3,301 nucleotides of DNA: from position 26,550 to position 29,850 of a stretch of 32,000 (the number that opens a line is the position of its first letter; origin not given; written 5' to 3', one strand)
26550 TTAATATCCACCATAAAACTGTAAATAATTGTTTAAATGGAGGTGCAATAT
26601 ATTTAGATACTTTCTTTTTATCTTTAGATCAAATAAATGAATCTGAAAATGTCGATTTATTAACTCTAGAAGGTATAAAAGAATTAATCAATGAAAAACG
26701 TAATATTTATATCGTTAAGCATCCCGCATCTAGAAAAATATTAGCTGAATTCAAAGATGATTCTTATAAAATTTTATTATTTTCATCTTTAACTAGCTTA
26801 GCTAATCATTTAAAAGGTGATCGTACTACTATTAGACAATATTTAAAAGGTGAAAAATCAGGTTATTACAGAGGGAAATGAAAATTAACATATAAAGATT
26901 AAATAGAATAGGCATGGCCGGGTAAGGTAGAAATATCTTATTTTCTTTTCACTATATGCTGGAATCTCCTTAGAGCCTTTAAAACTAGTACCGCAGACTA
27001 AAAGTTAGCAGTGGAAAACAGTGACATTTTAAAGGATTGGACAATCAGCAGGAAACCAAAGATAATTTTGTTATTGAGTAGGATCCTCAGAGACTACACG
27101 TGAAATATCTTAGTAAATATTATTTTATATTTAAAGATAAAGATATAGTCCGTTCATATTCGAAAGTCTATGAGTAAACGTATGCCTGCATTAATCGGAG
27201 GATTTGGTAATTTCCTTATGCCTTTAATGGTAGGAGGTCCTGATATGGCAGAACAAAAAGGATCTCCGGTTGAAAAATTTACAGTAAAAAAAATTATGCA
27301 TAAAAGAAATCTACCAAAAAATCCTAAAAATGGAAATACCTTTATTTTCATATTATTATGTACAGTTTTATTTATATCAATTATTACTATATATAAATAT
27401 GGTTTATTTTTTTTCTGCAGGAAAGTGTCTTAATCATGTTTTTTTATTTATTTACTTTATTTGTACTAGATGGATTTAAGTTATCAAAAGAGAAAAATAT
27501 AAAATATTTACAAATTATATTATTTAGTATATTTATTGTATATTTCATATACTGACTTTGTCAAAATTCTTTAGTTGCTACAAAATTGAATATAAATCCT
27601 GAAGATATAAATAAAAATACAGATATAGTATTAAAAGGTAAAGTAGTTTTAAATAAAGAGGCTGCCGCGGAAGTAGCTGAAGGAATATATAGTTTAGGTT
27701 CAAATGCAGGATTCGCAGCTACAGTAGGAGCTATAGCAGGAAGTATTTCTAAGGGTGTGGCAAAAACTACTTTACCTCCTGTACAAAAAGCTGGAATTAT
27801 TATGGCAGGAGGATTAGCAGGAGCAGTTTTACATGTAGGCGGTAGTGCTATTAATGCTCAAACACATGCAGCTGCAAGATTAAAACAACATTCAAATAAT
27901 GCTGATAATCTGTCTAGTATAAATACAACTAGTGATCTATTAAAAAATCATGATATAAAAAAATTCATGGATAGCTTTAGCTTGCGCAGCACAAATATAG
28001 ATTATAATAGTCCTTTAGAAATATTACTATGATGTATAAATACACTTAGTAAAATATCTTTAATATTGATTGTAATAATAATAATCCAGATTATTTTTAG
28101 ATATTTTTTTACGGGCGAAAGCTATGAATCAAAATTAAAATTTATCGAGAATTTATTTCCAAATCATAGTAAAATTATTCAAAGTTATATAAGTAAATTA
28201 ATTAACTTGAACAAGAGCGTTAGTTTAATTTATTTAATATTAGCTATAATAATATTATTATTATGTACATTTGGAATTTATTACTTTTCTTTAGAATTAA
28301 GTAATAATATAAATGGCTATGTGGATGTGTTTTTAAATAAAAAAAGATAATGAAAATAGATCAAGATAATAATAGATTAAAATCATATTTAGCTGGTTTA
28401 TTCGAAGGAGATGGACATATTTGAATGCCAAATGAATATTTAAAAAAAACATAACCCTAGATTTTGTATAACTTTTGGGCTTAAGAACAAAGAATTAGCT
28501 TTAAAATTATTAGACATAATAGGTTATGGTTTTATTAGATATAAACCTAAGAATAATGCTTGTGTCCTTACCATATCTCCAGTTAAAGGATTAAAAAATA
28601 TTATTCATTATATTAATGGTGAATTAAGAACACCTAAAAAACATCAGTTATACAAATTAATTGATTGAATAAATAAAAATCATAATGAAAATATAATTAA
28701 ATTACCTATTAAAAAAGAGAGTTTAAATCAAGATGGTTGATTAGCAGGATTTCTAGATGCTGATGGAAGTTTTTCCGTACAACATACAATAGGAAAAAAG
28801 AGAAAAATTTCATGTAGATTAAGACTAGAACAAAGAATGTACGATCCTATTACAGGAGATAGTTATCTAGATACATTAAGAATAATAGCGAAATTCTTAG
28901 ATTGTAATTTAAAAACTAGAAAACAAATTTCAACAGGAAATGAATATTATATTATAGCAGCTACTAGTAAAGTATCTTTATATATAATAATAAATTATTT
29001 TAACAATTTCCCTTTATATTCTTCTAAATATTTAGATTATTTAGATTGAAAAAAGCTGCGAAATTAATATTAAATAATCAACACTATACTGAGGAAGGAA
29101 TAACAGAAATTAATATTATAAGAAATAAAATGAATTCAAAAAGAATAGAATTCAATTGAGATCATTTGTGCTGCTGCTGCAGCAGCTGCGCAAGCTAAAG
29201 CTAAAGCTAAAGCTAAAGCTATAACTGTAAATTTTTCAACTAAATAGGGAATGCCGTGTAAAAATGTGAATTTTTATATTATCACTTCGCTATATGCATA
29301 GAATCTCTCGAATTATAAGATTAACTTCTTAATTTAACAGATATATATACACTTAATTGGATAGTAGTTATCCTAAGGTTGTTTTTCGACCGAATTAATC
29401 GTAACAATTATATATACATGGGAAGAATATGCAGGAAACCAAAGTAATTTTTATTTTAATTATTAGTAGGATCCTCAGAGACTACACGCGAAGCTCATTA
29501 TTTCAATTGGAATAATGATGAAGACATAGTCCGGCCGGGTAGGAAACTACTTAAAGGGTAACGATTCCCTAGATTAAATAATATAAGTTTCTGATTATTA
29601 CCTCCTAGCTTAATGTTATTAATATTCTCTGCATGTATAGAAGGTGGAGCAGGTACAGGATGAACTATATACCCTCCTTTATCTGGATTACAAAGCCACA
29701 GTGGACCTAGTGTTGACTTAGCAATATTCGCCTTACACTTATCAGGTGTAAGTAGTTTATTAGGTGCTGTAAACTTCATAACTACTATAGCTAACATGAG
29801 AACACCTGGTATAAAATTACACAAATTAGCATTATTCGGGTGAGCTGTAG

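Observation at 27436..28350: Member D sits upstream of the ribozyme core, back to back with a decaying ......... gene (TAATG stop/start overlap)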

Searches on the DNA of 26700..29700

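Call 10: search_rna_families(source=window, start=26700, end=29700, threshold=evalue, max_evalue=10, show_alignments=3)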
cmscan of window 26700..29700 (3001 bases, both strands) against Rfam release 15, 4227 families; matches with E-value up to 10: 7.
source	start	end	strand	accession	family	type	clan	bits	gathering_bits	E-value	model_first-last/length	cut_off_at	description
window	26733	26786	+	RF00279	SNORD45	Gene; snRNA; snoRNA; CD-box;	-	22.7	42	0.34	1-72/72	no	Small nucleolar RNA SNORD45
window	26739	26807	-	RF01183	SNORD19B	Gene; snRNA; snoRNA; CD-box;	CL00048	21.5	50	4.2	1-84/84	no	Small nucleolar RNA SNORD19B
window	28901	28934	+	RF01363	CRISPR-DR50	Gene; CRISPR;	-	21.1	47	6.7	1-46/46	no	CRISPR RNA direct repeat element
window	28265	28318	-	RF04010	mir-3003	Gene; miRNA;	-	18.7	70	9.5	1-76/76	no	mir-3003 microRNA precursor family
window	29147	29217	+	RF02248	Six3os1_3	Gene; lncRNA;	-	16.5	40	0.38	1-75/75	no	Six3os1 conserved region 3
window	27199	27241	+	RF01172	sn2343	Gene; snRNA; snoRNA; CD-box;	-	15.3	60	7.9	1-78/78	no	Small nucleolar RNA sn2343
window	27705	27787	-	RF00622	CPEB3_ribozyme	Gene; ribozyme;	-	13.6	35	6.7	1-78/78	no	Mammalian CPEB3 ribozyme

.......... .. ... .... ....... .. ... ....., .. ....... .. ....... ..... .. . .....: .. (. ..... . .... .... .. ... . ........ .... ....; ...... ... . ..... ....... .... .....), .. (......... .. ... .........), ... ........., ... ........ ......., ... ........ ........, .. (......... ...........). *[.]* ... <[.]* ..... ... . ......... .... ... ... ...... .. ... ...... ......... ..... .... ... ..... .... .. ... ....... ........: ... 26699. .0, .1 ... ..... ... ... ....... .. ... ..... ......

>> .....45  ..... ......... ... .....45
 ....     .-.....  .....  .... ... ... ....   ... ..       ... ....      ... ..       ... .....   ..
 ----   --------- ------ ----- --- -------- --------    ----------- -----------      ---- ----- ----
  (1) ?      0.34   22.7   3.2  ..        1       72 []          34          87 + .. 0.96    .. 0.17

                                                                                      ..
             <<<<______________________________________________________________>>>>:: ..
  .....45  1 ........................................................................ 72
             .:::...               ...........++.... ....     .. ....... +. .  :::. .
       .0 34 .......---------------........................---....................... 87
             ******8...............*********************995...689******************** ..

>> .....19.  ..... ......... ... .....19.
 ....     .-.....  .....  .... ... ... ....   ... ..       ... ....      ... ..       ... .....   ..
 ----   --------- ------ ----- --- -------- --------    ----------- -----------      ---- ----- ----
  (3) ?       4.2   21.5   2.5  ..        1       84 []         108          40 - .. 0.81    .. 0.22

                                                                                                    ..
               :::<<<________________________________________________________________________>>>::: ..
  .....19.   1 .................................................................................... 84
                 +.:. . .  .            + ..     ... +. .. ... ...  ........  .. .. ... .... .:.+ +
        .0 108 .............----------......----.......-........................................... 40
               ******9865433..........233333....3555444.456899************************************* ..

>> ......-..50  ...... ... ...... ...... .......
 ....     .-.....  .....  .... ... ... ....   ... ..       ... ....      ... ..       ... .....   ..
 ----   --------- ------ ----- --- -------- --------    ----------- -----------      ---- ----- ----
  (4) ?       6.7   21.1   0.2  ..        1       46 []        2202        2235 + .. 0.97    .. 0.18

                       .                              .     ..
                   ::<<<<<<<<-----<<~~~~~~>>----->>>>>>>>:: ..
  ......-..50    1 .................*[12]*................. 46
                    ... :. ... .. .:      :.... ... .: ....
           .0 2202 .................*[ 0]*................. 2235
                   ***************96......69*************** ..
